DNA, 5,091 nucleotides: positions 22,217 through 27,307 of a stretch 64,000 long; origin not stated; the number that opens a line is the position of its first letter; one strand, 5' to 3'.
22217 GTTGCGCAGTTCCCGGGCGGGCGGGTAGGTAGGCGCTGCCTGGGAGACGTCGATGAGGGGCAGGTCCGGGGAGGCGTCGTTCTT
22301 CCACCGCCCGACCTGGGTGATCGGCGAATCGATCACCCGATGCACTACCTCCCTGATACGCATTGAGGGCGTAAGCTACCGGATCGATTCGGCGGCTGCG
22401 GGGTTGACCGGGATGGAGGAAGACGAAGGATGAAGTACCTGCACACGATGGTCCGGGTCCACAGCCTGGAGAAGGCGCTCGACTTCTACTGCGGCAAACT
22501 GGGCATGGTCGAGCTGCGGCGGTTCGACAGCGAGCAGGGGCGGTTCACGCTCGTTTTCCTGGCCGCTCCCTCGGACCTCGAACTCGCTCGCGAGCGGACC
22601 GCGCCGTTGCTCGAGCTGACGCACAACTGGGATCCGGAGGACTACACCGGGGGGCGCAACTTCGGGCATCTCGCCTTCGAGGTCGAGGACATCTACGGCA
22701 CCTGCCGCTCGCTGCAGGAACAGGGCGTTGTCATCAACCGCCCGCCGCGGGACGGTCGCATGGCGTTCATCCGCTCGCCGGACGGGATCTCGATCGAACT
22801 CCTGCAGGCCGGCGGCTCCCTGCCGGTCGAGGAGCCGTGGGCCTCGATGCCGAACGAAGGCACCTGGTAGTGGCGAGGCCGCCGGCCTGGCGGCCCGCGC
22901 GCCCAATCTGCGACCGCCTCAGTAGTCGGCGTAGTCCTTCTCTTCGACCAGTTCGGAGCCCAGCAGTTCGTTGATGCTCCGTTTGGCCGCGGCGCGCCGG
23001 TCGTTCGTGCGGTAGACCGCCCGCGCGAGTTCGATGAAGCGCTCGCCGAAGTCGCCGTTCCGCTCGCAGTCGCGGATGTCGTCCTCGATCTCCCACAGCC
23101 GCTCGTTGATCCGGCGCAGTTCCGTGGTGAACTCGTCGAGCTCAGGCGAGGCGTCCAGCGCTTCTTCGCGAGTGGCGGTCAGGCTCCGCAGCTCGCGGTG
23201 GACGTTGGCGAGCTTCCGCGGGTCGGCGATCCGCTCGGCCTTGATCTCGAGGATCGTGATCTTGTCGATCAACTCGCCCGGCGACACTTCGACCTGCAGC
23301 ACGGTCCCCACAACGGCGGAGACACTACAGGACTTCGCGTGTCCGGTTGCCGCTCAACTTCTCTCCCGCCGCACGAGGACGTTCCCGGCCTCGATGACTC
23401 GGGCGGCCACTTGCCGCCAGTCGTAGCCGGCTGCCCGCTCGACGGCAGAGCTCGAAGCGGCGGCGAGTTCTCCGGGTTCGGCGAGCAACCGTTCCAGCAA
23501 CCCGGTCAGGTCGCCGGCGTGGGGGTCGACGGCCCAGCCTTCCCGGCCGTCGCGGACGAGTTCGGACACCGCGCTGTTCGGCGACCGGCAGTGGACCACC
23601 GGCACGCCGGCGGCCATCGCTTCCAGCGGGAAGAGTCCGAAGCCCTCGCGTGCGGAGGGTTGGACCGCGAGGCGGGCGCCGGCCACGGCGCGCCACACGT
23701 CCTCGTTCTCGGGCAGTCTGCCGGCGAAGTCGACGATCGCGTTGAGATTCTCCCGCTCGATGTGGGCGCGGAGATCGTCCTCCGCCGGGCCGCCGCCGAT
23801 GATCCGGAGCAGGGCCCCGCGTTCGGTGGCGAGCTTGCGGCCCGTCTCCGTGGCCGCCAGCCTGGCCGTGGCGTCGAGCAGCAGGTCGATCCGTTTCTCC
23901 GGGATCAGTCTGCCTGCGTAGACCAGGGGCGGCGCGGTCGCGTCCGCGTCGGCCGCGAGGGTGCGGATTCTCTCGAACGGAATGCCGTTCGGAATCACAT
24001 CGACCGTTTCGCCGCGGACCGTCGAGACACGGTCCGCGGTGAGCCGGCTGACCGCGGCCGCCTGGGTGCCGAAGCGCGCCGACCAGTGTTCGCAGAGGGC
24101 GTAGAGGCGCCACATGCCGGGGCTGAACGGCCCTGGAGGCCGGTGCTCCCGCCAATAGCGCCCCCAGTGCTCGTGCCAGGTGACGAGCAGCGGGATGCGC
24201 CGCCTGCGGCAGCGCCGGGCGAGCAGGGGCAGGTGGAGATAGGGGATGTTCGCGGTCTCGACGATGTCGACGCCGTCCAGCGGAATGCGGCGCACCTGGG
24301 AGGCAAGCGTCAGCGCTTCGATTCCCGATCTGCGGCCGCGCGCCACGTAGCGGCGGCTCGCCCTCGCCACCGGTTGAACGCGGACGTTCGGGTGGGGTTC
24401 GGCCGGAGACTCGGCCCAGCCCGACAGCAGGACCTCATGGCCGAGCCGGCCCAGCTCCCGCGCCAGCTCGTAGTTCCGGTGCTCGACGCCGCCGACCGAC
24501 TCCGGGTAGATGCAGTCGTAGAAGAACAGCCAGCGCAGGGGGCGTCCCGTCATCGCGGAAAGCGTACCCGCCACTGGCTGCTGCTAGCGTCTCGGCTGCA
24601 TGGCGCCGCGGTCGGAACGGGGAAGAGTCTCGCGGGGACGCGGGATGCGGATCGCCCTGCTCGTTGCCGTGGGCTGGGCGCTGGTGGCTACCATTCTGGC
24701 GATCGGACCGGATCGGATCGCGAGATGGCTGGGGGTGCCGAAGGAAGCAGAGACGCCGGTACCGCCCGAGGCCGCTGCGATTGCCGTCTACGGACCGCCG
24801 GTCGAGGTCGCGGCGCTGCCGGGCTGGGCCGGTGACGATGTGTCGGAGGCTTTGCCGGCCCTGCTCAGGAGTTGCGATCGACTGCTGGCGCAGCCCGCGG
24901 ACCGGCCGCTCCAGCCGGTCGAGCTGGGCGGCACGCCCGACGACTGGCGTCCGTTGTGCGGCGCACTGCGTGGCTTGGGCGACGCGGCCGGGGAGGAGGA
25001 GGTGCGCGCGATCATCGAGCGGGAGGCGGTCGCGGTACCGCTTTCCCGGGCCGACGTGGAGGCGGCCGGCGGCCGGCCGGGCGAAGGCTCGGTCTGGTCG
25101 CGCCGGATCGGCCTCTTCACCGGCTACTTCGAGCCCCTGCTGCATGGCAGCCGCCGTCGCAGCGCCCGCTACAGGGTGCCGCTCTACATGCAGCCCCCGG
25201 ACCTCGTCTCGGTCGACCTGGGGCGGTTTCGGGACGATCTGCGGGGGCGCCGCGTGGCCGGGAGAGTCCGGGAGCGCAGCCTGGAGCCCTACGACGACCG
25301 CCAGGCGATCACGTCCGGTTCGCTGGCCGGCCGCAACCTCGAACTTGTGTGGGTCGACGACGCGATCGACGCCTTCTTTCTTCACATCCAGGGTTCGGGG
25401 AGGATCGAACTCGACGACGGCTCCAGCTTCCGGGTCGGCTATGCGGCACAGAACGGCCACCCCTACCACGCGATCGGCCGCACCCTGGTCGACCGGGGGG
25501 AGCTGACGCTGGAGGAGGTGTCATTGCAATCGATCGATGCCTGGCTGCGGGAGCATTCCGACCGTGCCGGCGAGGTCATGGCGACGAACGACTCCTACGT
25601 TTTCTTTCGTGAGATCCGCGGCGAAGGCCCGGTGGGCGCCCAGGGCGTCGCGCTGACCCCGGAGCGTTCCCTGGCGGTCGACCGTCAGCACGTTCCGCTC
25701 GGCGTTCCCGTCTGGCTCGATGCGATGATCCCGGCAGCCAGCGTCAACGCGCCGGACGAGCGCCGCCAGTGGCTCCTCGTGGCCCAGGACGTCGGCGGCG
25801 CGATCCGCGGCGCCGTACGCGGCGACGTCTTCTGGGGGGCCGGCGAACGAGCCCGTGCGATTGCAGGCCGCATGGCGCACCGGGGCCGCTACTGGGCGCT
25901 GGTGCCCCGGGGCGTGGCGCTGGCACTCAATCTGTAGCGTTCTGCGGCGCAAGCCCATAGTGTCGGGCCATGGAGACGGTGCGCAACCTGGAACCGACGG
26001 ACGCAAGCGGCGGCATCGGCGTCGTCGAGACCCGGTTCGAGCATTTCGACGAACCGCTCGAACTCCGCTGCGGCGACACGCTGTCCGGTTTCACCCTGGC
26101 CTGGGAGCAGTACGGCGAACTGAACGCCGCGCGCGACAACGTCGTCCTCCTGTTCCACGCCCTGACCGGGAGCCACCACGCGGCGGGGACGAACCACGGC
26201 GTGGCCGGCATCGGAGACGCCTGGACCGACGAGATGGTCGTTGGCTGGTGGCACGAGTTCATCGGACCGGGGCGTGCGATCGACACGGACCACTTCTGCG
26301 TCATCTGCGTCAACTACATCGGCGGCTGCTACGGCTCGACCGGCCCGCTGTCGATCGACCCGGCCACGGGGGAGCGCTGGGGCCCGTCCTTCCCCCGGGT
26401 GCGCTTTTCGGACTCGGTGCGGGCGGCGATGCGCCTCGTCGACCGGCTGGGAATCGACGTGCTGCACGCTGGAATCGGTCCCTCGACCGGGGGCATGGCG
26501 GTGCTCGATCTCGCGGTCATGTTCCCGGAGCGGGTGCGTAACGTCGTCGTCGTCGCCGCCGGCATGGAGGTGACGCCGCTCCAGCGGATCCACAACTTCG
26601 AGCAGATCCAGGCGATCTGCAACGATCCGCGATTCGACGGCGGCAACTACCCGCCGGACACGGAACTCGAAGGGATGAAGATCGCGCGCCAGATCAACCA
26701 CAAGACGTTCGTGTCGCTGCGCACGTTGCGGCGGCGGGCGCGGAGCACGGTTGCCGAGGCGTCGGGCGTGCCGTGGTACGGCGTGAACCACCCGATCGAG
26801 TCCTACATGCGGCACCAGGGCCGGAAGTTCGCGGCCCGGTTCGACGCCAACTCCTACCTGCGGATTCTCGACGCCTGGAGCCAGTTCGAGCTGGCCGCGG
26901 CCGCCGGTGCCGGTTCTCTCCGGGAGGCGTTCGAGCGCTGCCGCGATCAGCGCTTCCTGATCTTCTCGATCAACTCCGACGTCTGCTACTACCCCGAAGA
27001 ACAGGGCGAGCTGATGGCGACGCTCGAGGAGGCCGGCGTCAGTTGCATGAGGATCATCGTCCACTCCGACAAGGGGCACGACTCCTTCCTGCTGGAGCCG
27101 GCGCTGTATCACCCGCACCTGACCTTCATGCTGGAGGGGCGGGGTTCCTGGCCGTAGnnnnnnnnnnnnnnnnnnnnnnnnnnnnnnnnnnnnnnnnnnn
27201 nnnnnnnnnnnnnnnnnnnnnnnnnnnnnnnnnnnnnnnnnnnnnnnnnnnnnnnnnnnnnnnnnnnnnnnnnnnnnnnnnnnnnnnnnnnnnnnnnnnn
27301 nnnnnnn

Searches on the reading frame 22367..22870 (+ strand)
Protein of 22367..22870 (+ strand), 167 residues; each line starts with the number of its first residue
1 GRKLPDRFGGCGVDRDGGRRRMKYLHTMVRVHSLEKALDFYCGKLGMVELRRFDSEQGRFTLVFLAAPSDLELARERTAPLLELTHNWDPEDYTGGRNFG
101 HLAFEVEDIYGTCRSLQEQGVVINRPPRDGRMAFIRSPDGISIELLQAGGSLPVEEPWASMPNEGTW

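Call 15: search_protein_families(library=ncbifam, proteins=[window:22367-22870:+], max_evalue=1e-12)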
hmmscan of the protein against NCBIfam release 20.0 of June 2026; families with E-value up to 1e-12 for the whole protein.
window:22367-22870:+ (167 aa): 3 families
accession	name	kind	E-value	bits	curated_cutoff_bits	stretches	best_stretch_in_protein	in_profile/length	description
TIGR00068.2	glyox_I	equivalog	1.4e-32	112.6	120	1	25-148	3-140/143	lactoylglutathione lyase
NF050074.1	glyox_I_GloA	exception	1.2e-20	73.8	165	1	23-146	1-120/121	lactoylglutathione lyase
NF007629.0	PRK10291.1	equivalog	1e-17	64.3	246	1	22-148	1-126/135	lactoylglutathione lyase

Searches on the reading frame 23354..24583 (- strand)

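Call 15: search_protein_families(library=ncbifam, proteins=[window:23354-24583:-], max_evalue=1e-12)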
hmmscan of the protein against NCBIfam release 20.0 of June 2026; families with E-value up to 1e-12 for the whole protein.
window:23354-24583:- (409 aa): 4 families
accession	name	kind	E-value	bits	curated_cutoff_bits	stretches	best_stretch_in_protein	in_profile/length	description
NF041876.1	EPS_EpsE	equivalog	4.7e-16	59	400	1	180-384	174-376/389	exopolysaccharide biosynthesis GT4 family glycosyltransferase EpsE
TIGR04047.1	MSMEG_0565_glyc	hypoth_equivalog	3.3e-15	56.1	259.85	1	164-398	131-369/373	MSMEG_0565 family glycosyltransferase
TIGR03449.1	mycothiol_MshA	equivalog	2e-14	53.3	462.5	1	219-398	222-398/406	D-inositol-3-phosphate glycosyltransferase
TIGR03999.1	thiol_BshA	equivalog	3.4e-13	49.3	273.7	1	250-384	223-353/375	N-acetyl-alpha-D-glucosaminyl L-malate synthase BshA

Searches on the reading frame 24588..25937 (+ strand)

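Call 16: search_protein_families(library=ncbifam, proteins=[window:24588-25937:+], max_evalue=1e-15)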
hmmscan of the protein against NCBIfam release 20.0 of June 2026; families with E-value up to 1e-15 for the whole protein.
window:24588-25937:+ (449 aa): 1 family
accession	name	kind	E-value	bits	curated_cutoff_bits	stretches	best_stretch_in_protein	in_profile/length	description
NF008366.0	PRK11162.1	equivalog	6.9e-51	173.3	242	1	236-439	151-355/366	murein transglycosylase A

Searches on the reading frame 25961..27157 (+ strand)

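Call 16: search_protein_families(library=ncbifam, proteins=[window:25961-27157:+], max_evalue=1e-15)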
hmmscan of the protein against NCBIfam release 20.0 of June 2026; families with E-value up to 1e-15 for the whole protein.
window:25961-27157:+ (398 aa): 8 families
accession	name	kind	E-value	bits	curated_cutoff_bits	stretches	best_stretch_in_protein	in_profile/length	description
NF001209.0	PRK00175.1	equivalog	1.9e-107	359.4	331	1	20-392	10-373/381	homoserine O-acetyltransferase MetX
TIGR01392.2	MetX_acetyl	equivalog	1.2e-101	340.3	500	1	30-388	2-347/351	homoserine O-acetyltransferase MetX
NF047916.1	MetX_succinyl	exception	2e-95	319.9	560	1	19-388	2-363/370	homoserine O-succinyltransferase MetX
NF047917.1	MetX_acetyl_MTB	exception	1.2e-77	261.5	475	1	33-382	15-350/361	homoserine O-acetyltransferase MetX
NF005262.1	PRK06765.1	equivalog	5.5e-49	167.1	450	1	35-377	14-351/366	E22 family MetX-like putative esterase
NF005757.0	PRK07581.1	subfamily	1.6e-30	106.2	332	1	98-360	58-306/339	hypothetical protein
NF047915.1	homoser_Ac_Staph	exception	3e-21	76.1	500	1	37-391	17-313/320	homoserine O-acetyltransferase MetX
NF006449.0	PRK08775.1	equivalog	7e-21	74.5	296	1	94-303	83-264/344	homoserine O-succinyltransferase MetX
